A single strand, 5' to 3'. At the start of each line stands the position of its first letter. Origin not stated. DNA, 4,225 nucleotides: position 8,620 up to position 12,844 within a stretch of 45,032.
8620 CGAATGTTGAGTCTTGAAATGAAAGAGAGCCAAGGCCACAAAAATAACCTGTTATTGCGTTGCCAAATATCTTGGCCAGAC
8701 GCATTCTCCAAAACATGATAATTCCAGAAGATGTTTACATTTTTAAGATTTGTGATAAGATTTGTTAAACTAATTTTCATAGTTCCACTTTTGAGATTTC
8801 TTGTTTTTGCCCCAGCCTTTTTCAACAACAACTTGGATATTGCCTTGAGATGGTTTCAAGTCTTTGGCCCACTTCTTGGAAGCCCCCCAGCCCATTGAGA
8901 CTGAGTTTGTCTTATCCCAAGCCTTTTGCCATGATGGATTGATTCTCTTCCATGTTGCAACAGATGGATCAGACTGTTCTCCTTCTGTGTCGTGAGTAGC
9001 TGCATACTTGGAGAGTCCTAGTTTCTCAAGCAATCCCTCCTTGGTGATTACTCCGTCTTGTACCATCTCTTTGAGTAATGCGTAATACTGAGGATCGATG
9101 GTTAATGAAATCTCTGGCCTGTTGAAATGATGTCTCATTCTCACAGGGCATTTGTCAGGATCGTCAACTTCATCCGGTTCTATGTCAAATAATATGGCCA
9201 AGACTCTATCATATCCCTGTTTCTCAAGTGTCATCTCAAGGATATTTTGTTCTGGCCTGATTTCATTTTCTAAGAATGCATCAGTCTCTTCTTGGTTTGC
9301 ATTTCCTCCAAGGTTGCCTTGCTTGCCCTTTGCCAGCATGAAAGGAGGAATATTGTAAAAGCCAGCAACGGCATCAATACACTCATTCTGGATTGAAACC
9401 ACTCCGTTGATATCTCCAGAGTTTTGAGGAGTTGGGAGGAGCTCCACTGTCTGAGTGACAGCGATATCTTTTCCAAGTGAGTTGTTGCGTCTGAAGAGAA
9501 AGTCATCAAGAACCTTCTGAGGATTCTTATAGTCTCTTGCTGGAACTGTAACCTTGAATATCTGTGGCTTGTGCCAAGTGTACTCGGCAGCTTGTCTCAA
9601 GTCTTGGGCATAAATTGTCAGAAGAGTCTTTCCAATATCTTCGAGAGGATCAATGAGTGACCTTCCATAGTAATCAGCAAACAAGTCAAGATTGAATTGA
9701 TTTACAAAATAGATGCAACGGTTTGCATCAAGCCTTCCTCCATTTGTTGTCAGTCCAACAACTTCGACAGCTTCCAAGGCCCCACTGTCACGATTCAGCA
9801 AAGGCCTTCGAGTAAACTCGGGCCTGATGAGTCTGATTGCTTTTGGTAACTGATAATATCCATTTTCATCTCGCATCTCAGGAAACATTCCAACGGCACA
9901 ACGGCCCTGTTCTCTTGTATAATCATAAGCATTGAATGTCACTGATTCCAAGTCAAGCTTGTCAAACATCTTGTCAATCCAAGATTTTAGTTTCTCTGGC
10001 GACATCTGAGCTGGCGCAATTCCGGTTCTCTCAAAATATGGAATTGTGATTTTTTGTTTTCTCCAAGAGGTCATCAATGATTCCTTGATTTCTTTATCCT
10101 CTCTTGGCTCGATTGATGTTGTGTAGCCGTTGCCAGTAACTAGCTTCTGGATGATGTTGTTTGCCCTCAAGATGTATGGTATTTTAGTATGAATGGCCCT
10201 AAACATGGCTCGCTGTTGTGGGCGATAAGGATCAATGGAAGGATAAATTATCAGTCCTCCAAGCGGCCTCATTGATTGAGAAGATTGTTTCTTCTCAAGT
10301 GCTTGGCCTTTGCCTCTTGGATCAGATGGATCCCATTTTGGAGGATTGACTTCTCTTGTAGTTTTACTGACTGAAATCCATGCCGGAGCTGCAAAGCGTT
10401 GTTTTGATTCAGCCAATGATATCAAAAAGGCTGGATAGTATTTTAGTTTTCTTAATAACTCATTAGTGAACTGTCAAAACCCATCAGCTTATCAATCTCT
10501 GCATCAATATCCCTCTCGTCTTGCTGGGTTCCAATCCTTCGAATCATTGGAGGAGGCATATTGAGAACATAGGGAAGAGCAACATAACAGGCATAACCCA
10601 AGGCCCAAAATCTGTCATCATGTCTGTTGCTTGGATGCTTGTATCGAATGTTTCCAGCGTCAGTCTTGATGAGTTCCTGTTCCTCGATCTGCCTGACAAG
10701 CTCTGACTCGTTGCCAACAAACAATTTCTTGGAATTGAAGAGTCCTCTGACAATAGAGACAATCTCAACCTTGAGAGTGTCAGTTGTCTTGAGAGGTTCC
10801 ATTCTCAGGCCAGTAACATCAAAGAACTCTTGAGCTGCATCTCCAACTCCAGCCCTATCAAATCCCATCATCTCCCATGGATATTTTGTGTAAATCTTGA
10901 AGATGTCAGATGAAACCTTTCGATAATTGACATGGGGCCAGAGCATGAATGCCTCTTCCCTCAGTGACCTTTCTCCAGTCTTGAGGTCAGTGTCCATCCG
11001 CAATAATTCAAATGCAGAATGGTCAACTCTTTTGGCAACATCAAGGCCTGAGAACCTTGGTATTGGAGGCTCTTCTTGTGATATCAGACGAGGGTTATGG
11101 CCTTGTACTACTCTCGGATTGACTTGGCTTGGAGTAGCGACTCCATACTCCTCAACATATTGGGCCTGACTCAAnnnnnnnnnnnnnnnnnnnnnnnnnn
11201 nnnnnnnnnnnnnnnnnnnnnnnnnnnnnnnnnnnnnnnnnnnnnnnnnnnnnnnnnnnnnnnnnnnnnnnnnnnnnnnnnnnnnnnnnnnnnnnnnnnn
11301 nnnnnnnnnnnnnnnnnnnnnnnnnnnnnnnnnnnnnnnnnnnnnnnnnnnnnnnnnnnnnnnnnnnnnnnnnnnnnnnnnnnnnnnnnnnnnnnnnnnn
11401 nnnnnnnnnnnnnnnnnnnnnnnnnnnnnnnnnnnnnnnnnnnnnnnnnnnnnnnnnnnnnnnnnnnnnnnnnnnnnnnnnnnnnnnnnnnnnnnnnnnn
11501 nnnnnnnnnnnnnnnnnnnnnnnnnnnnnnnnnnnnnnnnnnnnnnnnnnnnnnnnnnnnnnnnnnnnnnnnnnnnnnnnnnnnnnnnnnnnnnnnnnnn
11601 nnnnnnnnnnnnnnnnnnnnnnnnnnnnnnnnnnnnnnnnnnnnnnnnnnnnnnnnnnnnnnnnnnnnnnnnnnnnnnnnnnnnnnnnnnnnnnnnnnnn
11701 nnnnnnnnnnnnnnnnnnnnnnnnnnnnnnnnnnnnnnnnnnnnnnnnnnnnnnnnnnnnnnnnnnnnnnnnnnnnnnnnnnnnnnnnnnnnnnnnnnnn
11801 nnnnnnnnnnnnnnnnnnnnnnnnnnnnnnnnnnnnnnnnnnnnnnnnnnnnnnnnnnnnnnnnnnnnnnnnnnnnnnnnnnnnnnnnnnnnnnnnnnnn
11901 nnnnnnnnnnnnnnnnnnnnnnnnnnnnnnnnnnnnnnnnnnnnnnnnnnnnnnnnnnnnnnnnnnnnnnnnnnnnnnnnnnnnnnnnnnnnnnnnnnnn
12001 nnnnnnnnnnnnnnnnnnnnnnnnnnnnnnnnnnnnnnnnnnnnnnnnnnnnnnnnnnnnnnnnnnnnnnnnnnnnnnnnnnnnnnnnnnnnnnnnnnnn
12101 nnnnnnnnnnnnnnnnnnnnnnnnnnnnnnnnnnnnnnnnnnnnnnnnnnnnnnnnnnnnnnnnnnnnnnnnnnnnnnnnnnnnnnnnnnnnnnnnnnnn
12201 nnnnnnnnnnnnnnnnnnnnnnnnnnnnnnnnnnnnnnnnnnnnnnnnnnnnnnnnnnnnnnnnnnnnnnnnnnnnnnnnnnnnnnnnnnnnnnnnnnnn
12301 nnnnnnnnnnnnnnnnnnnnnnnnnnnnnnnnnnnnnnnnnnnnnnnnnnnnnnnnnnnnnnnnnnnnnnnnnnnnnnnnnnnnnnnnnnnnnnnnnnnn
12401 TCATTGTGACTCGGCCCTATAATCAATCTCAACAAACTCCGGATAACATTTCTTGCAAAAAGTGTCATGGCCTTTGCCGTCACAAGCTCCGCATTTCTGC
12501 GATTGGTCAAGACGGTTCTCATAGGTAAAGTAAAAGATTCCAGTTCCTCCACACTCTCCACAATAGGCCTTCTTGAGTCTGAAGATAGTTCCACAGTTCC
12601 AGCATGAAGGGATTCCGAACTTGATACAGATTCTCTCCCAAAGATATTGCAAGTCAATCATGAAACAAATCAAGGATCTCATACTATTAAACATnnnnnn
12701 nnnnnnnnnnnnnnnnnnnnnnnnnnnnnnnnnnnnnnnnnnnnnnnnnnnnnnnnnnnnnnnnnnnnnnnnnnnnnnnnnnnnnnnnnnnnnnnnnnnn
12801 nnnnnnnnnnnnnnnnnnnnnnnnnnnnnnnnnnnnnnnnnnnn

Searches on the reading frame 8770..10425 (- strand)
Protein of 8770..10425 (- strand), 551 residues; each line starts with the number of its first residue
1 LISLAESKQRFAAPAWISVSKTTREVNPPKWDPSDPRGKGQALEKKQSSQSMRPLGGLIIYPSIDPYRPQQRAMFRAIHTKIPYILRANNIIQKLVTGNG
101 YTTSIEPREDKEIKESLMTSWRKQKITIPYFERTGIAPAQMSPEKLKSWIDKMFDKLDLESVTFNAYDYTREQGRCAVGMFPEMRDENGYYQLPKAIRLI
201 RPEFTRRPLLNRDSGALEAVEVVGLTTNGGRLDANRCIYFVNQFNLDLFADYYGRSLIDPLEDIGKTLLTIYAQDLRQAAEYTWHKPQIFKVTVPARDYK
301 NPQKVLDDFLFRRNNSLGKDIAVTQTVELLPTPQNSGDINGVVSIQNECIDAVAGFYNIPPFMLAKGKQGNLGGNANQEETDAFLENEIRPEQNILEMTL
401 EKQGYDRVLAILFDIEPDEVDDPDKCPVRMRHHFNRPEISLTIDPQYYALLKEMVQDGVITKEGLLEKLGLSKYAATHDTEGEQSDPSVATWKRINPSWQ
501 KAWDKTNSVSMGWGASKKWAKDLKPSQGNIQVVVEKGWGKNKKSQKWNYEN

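Call 3: search_protein_families(library=pfam, proteins=[window:8770-10425:-], max_evalue=0.1)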
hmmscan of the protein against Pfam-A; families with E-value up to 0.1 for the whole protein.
window:8770-10425:- (551 aa): 1 family
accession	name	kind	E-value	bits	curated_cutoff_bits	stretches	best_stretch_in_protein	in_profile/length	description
PF04860.17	Phage_portal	-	0.00031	20.5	39.1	1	233-415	112-278/321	Phage portal protein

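Call 4: search_protein_families(library=phrogs, proteins=[window:8770-10425:-], max_evalue=0.1)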
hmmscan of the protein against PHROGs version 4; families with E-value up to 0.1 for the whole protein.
window:8770-10425:- (551 aa): 2 families
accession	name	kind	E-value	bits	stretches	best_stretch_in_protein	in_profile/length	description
phrog_12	-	head and packaging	0.0047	17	1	347-402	312-363/646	portal protein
phrog_35676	-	unknown function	0.027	15.9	0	362-390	16-44/83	-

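Call 11: search_protein_families(library=ncbifam, proteins=[window:8770-10425:-], max_evalue=0.1)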
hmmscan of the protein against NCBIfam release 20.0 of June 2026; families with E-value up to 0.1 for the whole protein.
window:8770-10425:- (551 aa): 1 family
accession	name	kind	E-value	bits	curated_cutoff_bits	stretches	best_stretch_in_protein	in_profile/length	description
TIGR01537.1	portal_HK97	equivalog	0.0052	16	112.05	1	284-398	172-283/343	phage portal protein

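Call 47: search_dna_similar(query=window:8770-10425:-, collection=phages, mode=protein, max_evalue=0.001, max_rows=15)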
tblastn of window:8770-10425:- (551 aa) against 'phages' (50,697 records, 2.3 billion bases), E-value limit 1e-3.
No match.

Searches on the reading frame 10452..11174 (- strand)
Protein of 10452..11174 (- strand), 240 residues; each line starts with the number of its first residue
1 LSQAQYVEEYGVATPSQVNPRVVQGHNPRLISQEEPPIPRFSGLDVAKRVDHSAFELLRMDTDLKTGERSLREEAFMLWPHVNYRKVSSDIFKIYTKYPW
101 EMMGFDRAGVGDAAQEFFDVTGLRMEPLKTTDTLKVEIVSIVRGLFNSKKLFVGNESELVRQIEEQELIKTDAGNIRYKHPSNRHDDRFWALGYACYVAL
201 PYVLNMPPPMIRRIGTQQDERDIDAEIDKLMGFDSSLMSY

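Call 11: search_protein_families(library=ncbifam, proteins=[window:10452-11174:-], max_evalue=0.1)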
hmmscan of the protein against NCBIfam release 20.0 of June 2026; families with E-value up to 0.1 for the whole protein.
window:10452-11174:- (240 aa): 0 families

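Call 20: search_protein_families(library=pfam, proteins=[window:10452-11174:-], max_evalue=0.01)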
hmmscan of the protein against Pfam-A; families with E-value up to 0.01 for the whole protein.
window:10452-11174:- (240 aa): 1 family
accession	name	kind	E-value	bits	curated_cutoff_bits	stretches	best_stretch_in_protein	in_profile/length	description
PF17289.8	Terminase_6C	-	0.0084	16.5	22.6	0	117-195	76-151/155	Terminase RNaseH-like domain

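Call 21: search_protein_families(library=phrogs, proteins=[window:10452-11174:-], max_evalue=0.01)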
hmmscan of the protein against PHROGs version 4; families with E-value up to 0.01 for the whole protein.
window:10452-11174:- (240 aa): 2 families
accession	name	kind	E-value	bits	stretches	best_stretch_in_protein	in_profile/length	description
phrog_5909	-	head and packaging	7.5e-08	32.8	1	39-195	107-264/285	terminase large subunit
phrog_5713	-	head and packaging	2.5e-06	28.5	1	81-197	3-123/143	terminase large subunit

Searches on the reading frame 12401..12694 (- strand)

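Call 79: search_protein_families(library=pfam, proteins=[window:12401-12694:-], max_evalue=0.01)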
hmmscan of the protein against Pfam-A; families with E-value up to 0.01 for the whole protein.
window:12401-12694:- (97 aa): 1 family
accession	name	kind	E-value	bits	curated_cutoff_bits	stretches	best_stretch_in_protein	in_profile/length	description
PF12773.13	DZR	-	0.001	19.6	27.3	0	30-49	26-45/45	Double zinc ribbon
